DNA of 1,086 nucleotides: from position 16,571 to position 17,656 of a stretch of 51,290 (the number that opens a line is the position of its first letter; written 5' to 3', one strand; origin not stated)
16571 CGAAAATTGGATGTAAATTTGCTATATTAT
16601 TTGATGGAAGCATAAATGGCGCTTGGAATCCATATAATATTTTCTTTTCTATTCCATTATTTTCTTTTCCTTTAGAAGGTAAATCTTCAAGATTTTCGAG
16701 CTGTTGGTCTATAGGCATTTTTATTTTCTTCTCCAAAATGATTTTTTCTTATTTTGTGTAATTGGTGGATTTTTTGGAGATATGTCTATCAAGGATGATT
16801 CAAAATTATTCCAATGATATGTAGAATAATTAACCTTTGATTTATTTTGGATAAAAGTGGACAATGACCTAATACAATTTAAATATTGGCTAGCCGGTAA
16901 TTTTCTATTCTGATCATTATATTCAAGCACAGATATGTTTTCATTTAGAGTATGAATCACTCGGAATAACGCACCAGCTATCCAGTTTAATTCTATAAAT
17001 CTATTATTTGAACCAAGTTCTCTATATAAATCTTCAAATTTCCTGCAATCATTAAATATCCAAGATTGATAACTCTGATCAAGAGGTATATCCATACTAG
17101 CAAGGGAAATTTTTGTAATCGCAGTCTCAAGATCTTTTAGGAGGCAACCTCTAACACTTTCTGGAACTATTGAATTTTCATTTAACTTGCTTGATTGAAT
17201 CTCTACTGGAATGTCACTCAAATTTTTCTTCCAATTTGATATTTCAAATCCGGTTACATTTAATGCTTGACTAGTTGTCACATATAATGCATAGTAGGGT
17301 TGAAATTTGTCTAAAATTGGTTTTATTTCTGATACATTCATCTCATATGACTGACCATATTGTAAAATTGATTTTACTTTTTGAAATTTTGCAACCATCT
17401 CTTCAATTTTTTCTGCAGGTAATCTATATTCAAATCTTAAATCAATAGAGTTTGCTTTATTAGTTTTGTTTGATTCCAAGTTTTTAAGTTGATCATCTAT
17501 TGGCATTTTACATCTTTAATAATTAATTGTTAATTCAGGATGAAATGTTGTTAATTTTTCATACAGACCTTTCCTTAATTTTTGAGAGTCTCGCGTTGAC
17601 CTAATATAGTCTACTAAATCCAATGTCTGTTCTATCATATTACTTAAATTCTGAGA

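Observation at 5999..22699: Candidate novel system: MoxR AAA+ ATPase and vWA/MIDAS protein embedded in an array of 17 proteins sharing one N-terminal peptide (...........)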

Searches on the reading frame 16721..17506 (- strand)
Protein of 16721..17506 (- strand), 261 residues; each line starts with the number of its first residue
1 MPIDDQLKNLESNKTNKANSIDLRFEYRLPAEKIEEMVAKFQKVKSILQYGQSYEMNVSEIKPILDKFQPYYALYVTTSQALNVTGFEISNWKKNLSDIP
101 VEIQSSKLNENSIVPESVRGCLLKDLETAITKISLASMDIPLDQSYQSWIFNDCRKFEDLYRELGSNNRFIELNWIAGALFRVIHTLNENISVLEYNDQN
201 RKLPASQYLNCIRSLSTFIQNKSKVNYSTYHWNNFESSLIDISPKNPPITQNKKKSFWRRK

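Call 88: search_protein_families(library=ncbifam, max_evalue=0.01, proteins=[window:16721-17506:-])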
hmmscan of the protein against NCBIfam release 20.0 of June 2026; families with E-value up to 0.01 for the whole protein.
window:16721-17506:- (261 aa): 1 family
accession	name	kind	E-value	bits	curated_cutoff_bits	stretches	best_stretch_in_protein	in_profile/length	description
TIGR02780.1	TrbJ_Ti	equivalog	0.0092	15.4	100.55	0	28-108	78-160/253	P-type conjugative transfer protein TrbJ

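Call 89: search_protein_families(library=padloc, max_evalue=0.01, proteins=[window:16721-17506:-])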
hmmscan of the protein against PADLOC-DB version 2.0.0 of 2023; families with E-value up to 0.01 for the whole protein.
window:16721-17506:- (261 aa): 0 families

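Call 100: search_protein_families(library=pfam, max_evalue=0.01, proteins=[window:16721-17506:-])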
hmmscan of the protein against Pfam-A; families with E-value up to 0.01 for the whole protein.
window:16721-17506:- (261 aa): 0 families

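Call 106: search_protein_families(library=phrogs, max_evalue=0.01, proteins=[window:16721-17506:-])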
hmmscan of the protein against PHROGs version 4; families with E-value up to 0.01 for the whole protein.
window:16721-17506:- (261 aa): 0 families
